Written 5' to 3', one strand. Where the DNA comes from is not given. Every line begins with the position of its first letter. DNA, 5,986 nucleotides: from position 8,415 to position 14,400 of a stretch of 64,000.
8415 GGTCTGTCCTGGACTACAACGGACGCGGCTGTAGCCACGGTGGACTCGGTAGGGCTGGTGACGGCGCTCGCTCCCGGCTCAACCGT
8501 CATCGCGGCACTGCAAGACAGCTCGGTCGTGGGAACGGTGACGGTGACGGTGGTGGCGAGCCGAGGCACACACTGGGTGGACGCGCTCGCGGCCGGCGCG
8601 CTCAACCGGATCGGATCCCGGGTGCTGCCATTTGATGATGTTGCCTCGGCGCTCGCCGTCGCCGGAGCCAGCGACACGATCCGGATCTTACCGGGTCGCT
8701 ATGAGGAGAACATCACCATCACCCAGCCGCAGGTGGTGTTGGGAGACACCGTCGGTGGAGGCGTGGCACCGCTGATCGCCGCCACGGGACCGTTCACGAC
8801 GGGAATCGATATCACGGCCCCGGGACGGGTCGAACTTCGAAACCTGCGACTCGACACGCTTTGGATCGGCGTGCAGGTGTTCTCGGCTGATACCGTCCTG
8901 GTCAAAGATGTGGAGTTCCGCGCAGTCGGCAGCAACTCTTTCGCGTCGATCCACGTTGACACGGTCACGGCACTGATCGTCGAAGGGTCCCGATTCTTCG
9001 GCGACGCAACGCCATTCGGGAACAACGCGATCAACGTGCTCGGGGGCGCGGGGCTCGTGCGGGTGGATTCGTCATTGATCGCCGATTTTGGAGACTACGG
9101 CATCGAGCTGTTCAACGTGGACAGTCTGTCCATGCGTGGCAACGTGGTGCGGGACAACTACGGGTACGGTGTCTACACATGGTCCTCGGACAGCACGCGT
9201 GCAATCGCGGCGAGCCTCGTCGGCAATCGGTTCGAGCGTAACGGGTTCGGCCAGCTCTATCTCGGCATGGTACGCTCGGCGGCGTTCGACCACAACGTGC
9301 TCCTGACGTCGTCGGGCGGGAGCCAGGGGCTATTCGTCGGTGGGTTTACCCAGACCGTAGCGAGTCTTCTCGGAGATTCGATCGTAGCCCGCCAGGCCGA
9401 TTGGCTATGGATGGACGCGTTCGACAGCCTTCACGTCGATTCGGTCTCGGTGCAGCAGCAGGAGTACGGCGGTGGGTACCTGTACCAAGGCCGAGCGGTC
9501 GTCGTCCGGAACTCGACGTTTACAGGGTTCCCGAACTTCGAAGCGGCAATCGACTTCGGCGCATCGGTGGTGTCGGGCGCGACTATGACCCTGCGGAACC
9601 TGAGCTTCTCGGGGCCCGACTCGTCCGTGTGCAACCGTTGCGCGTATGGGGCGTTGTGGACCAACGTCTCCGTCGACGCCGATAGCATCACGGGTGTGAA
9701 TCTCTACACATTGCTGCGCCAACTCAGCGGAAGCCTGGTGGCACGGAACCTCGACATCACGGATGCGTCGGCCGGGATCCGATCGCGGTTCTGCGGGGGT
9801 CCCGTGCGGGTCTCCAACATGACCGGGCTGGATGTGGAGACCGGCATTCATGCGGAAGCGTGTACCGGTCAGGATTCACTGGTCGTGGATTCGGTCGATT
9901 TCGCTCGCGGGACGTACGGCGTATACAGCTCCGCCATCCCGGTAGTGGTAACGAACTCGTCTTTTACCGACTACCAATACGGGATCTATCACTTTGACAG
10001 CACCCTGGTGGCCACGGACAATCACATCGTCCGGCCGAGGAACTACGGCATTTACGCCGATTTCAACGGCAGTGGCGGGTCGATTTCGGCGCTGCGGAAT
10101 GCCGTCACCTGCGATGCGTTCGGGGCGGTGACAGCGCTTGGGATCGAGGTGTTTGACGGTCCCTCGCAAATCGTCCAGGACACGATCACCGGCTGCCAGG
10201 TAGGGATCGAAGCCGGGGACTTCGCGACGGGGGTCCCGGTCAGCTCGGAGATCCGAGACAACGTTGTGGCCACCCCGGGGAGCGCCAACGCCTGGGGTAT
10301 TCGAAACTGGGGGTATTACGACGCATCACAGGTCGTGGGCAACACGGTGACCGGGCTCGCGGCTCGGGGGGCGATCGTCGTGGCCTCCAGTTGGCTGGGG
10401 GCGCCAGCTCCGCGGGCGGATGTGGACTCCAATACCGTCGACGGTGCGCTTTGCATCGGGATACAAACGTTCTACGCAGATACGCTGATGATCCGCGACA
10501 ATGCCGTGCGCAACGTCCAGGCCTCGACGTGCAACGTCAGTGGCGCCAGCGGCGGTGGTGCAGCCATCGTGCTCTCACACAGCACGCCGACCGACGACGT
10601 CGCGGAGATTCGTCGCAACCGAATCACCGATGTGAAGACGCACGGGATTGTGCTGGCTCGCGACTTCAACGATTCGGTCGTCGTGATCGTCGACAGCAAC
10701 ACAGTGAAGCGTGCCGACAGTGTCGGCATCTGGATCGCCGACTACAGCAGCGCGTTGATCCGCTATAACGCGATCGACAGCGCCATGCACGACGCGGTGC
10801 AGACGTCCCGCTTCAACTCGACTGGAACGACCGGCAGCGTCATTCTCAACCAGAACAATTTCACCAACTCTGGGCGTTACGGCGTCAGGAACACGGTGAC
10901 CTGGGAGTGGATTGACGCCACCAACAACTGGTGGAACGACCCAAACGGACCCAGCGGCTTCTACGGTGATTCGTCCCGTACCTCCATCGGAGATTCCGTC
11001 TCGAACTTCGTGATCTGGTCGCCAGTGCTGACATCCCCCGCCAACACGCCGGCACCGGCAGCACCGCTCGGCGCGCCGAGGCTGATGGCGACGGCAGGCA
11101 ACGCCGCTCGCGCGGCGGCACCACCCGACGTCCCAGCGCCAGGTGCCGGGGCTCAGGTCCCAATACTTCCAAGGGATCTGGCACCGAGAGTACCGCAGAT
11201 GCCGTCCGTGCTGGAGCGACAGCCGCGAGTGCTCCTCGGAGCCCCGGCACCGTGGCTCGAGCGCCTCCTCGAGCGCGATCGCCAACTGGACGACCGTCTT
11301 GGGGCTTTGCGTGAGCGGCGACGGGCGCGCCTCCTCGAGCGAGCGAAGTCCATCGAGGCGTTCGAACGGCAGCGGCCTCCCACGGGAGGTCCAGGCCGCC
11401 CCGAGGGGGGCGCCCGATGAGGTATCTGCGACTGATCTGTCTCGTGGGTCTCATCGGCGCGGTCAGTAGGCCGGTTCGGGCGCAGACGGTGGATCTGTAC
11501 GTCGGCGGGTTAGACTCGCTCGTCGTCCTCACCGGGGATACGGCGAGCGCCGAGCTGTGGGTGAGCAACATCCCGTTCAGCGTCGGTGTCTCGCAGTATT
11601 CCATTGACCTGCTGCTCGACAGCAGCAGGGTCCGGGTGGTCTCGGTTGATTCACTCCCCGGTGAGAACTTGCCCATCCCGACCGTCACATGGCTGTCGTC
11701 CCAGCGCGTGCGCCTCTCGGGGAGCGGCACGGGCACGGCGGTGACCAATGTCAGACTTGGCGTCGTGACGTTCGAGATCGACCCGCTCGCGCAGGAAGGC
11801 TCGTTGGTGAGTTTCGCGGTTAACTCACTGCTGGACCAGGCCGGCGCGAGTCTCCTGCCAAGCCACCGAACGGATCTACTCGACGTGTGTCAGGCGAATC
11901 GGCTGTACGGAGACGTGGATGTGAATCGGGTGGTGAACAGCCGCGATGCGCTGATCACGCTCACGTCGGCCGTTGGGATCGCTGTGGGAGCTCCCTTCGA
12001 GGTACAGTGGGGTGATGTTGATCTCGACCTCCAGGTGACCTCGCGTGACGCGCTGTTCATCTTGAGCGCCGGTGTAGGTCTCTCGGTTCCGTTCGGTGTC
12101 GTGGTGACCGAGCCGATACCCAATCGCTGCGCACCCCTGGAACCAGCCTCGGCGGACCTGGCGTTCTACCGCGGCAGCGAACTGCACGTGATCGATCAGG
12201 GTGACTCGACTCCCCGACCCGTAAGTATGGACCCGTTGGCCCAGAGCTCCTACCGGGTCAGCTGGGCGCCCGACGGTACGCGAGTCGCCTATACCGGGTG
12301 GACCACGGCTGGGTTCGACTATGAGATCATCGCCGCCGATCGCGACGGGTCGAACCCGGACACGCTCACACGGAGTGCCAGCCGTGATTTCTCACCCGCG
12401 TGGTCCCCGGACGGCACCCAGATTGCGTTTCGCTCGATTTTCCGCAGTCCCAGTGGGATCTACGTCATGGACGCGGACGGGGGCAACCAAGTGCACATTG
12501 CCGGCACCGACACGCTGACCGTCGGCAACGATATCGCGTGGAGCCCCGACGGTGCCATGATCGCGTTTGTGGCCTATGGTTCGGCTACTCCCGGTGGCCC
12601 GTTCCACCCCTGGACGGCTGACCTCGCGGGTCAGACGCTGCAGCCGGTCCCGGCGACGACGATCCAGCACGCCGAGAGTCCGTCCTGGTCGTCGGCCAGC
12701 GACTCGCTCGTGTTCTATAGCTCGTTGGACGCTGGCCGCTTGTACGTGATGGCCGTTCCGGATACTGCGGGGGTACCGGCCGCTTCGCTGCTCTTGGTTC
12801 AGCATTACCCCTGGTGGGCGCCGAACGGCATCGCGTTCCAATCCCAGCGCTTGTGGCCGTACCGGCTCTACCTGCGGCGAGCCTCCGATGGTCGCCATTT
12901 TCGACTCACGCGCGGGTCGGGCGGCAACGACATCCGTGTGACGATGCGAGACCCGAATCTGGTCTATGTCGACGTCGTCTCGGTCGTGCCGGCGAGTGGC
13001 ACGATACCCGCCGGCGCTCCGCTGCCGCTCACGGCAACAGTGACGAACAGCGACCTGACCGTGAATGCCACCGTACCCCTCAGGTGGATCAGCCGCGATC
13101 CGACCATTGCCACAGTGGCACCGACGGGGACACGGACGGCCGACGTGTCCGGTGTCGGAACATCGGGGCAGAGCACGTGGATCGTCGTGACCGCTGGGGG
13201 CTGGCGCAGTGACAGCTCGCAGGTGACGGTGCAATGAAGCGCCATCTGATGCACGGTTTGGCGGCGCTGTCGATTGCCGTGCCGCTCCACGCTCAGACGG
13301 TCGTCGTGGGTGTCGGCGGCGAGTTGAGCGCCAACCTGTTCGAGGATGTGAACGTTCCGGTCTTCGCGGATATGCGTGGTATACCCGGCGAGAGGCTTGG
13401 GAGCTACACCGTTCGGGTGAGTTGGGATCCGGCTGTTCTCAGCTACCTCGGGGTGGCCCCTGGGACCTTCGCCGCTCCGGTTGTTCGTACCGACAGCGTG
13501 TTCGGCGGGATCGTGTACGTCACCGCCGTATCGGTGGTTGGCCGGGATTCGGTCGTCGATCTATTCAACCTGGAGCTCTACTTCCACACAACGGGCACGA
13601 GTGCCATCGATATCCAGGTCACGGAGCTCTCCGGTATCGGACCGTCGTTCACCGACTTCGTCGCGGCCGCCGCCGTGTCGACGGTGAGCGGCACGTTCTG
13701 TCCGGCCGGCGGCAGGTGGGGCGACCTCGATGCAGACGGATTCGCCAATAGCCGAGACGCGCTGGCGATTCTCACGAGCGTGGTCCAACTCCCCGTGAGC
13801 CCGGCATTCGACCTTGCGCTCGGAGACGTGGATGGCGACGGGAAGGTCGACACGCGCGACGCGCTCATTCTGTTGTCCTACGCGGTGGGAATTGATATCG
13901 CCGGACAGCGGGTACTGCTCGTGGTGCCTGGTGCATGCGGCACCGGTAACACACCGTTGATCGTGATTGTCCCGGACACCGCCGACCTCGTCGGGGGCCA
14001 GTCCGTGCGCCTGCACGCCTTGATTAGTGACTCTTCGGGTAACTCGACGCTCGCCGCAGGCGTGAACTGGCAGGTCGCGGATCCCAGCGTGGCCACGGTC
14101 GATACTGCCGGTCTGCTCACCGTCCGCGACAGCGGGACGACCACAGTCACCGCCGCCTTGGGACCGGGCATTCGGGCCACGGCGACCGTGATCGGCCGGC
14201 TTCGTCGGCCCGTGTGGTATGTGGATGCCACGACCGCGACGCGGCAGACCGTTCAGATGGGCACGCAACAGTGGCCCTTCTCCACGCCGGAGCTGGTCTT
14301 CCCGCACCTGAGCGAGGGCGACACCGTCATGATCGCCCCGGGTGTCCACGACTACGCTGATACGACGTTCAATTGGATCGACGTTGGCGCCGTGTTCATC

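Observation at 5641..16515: Operon-like cluster of five secreted proteins carrying both cohesin-like and dockerin-like modules plus beta-helix / propeller / Ig domains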

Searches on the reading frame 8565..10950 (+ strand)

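Call 84: search_solved_structures(query=window:8565-10950:+, max_evalue=1)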
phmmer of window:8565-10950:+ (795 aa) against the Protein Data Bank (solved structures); distinct sequences matched with E-value up to 1: 1.
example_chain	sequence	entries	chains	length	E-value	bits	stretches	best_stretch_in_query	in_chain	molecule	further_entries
9euf_F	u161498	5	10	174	0.58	11.3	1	669-737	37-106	Baseplate component | ORF60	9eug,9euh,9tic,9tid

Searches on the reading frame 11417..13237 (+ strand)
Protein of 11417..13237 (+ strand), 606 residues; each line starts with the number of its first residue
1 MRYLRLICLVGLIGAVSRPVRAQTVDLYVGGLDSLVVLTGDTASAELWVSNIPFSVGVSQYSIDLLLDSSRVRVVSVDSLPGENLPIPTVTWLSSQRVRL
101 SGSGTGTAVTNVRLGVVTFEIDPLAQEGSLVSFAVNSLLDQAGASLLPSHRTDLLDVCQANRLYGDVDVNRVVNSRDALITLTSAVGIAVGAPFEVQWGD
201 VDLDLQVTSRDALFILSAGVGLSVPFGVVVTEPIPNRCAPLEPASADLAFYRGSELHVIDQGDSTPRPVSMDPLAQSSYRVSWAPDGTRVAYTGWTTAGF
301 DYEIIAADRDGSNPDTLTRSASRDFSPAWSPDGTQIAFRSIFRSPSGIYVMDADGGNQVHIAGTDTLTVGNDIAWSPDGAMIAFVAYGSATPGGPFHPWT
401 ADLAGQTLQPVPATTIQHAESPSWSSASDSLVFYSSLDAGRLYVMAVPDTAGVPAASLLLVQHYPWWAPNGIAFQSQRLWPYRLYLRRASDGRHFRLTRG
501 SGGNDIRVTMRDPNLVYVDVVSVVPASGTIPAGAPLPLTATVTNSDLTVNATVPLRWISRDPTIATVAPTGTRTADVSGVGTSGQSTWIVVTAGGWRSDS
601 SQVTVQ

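Call 8: search_protein_families(library=pfam, proteins=[window:11417-13237:+], max_evalue=1)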
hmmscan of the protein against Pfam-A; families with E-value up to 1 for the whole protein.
window:11417-13237:+ (606 aa): 5 families
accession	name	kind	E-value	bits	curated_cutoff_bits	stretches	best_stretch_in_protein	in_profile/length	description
PF07676.18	PD40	-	4.2e-14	52.5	20.9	2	317-340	4-27/38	WD40-like Beta Propeller Repeat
PF00930.27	DPPIV_N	-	0.0027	16.9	22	0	315-385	36-118/354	Dipeptidyl peptidase IV (DPP IV) N-terminal region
PF25174.1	Beta-prop_THOC3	-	0.0028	17.1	305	1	316-384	208-271/272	THOC3 beta-propeller domain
PF00404.24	Dockerin_1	-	0.0042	17.7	22.9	1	164-215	1-52/57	Dockerin type I domain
PF02368.24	Big_2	-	0.0076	16.6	22.8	1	518-577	2-58/79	Bacterial Ig-like domain (group 2)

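Call 16: find_encoding_contigs(protein=window:11417-13237:+, flank=10000, max_places=6)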
Protein window:11417-13237:+ (606 aa): 1 contig read that carries it; 1 place shown.
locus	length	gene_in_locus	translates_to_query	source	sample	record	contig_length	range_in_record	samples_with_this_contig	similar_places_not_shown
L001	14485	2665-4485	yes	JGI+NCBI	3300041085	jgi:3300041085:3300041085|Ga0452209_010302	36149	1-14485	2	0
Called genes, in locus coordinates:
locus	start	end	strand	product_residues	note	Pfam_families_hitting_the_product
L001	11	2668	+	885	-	PF05048:NosD (faint), PF13229:Beta_helix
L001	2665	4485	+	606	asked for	PF07676:PD40 (faint), PF26550:Tricorn_2nd (weak), PF26549:Tricorn_N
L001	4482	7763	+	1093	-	PF02368:Big_2 (weak), PF05048:NosD, PF13229:Beta_helix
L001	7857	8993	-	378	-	PF00291:PALP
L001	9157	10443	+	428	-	PF14821:Thr_synth_N, PF00291:PALP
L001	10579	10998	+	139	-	-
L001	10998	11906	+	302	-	-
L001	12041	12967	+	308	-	PF00365:PFK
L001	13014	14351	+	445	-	PF01408:GFO_IDH_MocA, PF21252:Glyco_hydro_109_C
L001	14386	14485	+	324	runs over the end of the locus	PF01663:Phosphodiest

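Call 17: search_protein_families(library=ncbifam, proteins=[window:11417-13237:+], max_evalue=0.1)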
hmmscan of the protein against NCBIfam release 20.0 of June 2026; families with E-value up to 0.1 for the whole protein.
window:11417-13237:+ (606 aa): 4 families
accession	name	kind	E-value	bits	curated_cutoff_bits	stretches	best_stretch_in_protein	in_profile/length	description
TIGR02800.1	propeller_TolB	equivalog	7.1e-20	71.3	343.15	1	282-444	241-393/418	Tol-Pal system beta propeller repeat protein TolB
NF002183.0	PRK01029.1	equivalog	1.6e-13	50.5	405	2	281-359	286-364/429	Tol-Pal system protein TolB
NF053518.1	DipepPtdsDpp5Prph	equivalog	2e-08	33.2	900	1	285-386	21-124/655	dipeptidyl-peptidase Dpp5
NF033523.0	lasso_peptidase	equivalog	2.2e-07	30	400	1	326-384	92-148/638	Atxe2 family lasso peptide isopeptidase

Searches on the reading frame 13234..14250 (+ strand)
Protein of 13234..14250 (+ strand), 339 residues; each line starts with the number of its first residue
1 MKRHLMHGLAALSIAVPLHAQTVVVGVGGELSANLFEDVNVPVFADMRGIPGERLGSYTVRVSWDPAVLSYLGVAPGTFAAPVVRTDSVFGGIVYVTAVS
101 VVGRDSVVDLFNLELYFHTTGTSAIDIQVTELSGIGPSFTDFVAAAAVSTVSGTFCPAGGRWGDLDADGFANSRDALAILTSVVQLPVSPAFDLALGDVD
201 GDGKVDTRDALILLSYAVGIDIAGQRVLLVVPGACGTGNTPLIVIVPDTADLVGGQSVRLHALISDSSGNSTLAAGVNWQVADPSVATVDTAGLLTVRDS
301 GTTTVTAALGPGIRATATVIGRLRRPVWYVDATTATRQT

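Call 18: search_solved_structures(query=window:13234-14250:+, max_evalue=10, show_alignments=3)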
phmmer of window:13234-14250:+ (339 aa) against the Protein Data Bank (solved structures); distinct sequences matched with E-value up to 10: 115 (the best 60 are shown).
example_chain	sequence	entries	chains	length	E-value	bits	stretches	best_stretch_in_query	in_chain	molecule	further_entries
7quz_AAA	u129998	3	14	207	1.1e-05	28.1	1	233-320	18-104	Beta-1,3-glucanase bglH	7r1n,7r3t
8x39_A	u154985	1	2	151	0.0012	21.4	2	162-219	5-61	Serine protease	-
8x3a_A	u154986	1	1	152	0.0012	21.4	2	162-219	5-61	Serine protease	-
3ul4_B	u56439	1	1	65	0.002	20.7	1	163-220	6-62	Cellulosome enzyme, dockerin type I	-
8ajy_B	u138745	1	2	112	0.0065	19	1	161-217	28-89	Dockerin from ScaH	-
4uyp_B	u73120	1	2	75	0.011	18.3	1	162-219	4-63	Cellulosomal scaffoldin adaptor protein B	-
9gvb_B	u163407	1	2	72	0.017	17.6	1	188-218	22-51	Group 2 dockerin from R. flavefaciens FD-1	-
2mte_A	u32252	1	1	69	0.021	17.3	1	162-218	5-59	Cellulose 1,4-beta-cellobiosidase (reducing end) CelS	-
1daq_A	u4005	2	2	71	0.022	17.3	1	162-218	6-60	ENDOGLUCANASE SS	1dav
1ohz_B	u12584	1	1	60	0.025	17.1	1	163-218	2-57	ENDO-1,4-BETA-XYLANASE Y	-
6kg9_A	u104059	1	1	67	0.034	16.6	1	162-214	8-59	And cellulose-binding endoglucanase family 9 CelL ortholog dockerin domain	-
1e5u_I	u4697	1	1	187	0.037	16.5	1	277-319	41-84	INTIMIN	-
4uyq_B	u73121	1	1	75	0.037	16.5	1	162-219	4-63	Cellulosomal scaffoldin adaptor protein B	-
2ccl_B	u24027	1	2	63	0.039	16.4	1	163-218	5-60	ENDO-1,4-BETA-XYLANASE Y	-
8zvk_A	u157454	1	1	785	0.041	16.4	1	162-219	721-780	AaBgIC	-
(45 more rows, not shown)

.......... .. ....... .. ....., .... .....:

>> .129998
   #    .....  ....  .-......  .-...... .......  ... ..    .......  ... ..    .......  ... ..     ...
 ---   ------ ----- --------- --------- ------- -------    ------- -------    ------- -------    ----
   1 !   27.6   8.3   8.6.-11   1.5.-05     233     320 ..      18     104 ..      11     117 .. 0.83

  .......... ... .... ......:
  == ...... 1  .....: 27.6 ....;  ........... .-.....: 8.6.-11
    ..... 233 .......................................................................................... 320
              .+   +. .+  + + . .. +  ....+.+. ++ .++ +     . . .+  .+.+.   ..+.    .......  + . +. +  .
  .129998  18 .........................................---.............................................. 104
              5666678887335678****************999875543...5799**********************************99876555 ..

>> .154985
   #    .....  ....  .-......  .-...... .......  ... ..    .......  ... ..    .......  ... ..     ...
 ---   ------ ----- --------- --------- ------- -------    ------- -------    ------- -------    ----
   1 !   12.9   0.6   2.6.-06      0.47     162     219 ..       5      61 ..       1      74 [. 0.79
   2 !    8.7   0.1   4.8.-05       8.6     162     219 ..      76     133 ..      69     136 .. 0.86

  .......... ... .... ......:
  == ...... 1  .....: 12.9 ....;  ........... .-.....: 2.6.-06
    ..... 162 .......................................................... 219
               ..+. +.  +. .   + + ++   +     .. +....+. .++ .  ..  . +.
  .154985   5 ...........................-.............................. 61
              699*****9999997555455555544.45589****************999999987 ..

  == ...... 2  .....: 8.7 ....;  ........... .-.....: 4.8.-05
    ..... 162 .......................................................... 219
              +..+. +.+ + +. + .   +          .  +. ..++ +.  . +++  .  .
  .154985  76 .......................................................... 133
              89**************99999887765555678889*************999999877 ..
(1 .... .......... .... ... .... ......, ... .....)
